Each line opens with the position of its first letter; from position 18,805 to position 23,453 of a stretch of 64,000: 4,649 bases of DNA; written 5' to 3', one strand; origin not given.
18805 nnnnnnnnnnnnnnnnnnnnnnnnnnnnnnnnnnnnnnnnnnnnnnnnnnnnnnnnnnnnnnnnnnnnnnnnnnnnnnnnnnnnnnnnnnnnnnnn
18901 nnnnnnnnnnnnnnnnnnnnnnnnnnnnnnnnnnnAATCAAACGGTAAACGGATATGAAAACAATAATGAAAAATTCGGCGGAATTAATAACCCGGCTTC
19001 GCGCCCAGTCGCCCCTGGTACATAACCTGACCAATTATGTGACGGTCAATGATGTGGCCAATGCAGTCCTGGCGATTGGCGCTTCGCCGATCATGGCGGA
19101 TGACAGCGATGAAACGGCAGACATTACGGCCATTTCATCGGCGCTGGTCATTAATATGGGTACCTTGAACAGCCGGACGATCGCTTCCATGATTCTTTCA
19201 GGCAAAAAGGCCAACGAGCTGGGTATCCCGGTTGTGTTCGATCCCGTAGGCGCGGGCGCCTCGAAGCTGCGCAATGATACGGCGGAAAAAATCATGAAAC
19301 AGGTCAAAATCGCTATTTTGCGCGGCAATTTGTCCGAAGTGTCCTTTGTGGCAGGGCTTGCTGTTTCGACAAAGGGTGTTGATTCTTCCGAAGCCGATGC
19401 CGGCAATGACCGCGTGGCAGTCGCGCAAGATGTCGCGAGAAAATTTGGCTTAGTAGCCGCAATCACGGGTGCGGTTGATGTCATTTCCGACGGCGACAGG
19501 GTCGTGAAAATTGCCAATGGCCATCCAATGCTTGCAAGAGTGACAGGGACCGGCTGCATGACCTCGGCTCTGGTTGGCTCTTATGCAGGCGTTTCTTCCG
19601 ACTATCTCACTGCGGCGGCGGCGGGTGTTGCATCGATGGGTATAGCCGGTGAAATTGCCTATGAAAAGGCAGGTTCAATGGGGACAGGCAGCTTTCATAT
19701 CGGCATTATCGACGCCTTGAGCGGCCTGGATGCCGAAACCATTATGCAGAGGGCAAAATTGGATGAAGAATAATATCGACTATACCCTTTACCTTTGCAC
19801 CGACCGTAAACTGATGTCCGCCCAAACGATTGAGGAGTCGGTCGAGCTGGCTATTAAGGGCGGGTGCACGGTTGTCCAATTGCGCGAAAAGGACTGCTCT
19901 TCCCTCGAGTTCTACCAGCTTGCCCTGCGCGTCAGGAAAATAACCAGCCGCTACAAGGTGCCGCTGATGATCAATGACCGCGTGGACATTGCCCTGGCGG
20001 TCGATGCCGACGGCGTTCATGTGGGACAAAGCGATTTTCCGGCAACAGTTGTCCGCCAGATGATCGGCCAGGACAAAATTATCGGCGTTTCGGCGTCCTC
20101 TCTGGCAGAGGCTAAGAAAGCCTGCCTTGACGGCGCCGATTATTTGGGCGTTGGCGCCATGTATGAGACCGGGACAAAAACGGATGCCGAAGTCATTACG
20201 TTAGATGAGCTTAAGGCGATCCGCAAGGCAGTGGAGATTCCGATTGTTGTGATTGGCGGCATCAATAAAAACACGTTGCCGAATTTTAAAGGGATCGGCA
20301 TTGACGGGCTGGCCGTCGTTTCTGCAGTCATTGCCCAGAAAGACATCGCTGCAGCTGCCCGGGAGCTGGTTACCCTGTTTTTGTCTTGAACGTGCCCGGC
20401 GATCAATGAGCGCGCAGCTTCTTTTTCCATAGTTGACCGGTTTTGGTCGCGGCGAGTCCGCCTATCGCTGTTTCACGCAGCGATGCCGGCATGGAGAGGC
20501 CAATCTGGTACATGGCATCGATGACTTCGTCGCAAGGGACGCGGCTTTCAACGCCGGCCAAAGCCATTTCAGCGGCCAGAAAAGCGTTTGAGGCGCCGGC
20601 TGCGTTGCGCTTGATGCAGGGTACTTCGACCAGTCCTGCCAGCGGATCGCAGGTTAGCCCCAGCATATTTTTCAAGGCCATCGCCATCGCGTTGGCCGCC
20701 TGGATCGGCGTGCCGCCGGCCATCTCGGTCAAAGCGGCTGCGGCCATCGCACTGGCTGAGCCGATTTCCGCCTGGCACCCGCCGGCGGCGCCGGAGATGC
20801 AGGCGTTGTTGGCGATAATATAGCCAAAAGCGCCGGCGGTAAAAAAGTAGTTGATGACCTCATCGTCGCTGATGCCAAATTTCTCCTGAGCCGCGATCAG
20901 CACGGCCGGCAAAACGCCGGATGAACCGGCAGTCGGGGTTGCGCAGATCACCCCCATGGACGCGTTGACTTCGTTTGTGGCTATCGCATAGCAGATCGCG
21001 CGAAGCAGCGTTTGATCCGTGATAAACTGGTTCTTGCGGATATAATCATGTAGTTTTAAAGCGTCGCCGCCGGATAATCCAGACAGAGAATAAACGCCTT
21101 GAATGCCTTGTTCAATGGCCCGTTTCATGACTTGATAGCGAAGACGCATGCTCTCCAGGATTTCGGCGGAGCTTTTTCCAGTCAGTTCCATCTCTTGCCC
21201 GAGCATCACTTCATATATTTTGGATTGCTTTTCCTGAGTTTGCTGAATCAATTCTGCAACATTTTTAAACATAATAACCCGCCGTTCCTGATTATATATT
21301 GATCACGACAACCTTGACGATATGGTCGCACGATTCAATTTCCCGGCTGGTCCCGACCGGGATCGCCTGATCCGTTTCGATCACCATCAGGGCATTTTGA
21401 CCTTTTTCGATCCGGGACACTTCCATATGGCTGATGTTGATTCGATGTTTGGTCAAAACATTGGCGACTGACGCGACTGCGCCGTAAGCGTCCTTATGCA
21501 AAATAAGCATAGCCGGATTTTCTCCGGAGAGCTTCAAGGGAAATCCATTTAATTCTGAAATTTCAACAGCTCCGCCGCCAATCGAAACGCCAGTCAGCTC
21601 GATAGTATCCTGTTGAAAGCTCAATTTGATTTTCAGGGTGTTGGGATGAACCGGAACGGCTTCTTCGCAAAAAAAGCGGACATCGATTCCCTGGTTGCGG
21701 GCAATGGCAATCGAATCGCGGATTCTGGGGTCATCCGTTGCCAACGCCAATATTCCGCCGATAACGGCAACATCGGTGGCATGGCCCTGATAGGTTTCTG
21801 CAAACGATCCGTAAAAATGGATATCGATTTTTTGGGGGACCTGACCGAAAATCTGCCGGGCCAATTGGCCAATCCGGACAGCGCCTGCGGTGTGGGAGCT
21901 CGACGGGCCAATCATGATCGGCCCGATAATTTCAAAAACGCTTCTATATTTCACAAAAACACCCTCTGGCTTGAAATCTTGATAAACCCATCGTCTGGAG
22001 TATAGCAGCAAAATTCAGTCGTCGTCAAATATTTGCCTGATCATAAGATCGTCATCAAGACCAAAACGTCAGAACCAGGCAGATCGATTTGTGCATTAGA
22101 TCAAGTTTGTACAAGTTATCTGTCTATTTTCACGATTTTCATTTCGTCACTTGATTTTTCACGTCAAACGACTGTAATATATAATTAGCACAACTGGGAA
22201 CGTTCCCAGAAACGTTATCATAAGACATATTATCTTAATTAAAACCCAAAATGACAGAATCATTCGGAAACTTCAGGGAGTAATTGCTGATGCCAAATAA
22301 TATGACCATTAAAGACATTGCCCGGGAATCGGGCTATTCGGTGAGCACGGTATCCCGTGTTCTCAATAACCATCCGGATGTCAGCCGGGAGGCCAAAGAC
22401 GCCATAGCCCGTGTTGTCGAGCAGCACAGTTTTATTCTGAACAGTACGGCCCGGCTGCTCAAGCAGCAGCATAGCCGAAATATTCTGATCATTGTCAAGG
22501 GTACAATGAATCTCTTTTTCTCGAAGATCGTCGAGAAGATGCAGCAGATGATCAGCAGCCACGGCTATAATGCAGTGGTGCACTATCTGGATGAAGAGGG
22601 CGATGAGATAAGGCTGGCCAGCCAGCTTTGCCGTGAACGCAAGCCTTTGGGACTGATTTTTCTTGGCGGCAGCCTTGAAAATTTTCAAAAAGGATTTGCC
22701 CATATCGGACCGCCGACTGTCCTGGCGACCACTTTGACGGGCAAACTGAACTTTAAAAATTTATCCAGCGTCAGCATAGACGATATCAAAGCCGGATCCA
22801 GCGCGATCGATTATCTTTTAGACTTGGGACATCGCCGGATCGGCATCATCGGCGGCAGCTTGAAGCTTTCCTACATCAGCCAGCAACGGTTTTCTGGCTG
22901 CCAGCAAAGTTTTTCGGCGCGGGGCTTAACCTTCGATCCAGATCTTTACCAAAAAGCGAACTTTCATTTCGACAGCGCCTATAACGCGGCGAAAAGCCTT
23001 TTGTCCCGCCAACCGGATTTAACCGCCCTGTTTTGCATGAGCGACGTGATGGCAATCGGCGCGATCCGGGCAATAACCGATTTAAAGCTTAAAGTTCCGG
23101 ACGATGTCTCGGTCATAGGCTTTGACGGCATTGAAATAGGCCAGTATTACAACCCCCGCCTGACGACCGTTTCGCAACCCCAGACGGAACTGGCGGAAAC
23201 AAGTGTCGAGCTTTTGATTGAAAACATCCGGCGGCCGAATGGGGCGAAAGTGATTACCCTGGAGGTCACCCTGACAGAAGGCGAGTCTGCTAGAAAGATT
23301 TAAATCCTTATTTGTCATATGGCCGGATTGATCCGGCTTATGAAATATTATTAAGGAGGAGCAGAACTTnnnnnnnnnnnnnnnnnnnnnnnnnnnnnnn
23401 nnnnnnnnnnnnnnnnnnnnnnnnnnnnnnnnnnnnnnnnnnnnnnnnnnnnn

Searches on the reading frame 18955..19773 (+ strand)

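Call 97: search_protein_families(library=pfam, proteins=[window:18955-19773:+], max_evalue=0.00001)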
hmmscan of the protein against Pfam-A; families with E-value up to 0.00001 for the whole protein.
window:18955-19773:+ (272 aa): 3 families
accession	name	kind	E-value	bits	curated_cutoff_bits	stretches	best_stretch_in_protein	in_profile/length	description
PF02110.20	HK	-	1e-81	274.4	27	1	12-261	1-247/247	Hydroxyethylthiazole kinase family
PF01256.23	Carb_kinase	-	2.5e-07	30.9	27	1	20-241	27-229/242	NAD(P)H-hydrate dehydratase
PF08543.17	Phos_pyr_kin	-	5.7e-06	26.3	27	1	65-221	63-221/246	Phosphomethylpyrimidine kinase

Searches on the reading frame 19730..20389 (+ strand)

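Call 97: search_protein_families(library=pfam, proteins=[window:19730-20389:+], max_evalue=0.00001)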
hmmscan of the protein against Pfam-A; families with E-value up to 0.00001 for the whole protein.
window:19730-20389:+ (219 aa): 2 families
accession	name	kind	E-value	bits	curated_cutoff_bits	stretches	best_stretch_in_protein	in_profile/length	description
PF02581.23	TMP-TENI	-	1.1e-63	214.2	27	1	20-200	1-180/180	Thiamine monophosphate synthase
PF03060.21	NMO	-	8.7e-07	29.1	28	1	77-181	100-205/331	Nitronate monooxygenase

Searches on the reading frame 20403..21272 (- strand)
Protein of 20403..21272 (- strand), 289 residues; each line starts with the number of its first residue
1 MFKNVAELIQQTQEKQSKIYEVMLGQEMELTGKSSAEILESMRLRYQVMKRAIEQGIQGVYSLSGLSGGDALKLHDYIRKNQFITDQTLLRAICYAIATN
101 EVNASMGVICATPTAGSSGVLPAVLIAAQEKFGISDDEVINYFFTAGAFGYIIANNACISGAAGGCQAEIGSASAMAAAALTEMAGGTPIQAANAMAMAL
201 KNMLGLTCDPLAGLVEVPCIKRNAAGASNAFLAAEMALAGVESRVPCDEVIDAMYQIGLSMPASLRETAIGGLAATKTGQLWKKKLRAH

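Call 97: search_protein_families(library=pfam, proteins=[window:20403-21272:-], max_evalue=0.00001)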
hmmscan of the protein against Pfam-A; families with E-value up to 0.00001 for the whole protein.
window:20403-21272:- (289 aa): 1 family
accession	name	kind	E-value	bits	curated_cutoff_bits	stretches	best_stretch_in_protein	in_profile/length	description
PF03313.21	SDH_alpha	-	6.4e-83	278.8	26.4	1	14-274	1-260/260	Serine dehydratase alpha chain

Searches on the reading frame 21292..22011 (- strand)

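Call 97: search_protein_families(library=pfam, proteins=[window:21292-22011:-], max_evalue=0.00001)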
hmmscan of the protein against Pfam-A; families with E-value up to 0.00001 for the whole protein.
window:21292-22011:- (239 aa): 3 families
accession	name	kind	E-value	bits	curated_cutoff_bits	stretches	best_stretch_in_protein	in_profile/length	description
PF03315.21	SDH_beta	-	8.9e-17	62.3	26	1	24-91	1-72/155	Serine dehydratase beta chain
PF01842.31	ACT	-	1e-07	32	27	1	170-227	5-63/66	ACT domain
PF19304.4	PGDH_inter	-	1.1e-06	29.2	27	1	46-151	11-115/119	D-3-phosphoglycerate dehydrogenase intervening domain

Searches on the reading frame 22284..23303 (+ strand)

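Call 97: search_protein_families(library=pfam, proteins=[window:22284-23303:+], max_evalue=0.00001)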
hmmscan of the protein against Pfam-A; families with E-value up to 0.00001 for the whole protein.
window:22284-23303:+ (339 aa): 4 families
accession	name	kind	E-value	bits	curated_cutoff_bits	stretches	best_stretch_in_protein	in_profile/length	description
PF13377.12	Peripla_BP_3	-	3.1e-34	118.9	26.5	1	175-335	1-166/167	Periplasmic binding protein-like domain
PF00532.27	Peripla_BP_1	-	1.4e-20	74.3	22.2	1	66-316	3-264/281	Periplasmic binding proteins and sugar binding domain of LacI family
PF00356.27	LacI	-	1e-14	54.5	27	1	8-51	1-44/46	Bacterial regulatory proteins, lacI family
PF13407.12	Peripla_BP_4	-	7.5e-10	39.2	35.1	1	158-312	94-251/258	Periplasmic binding protein domain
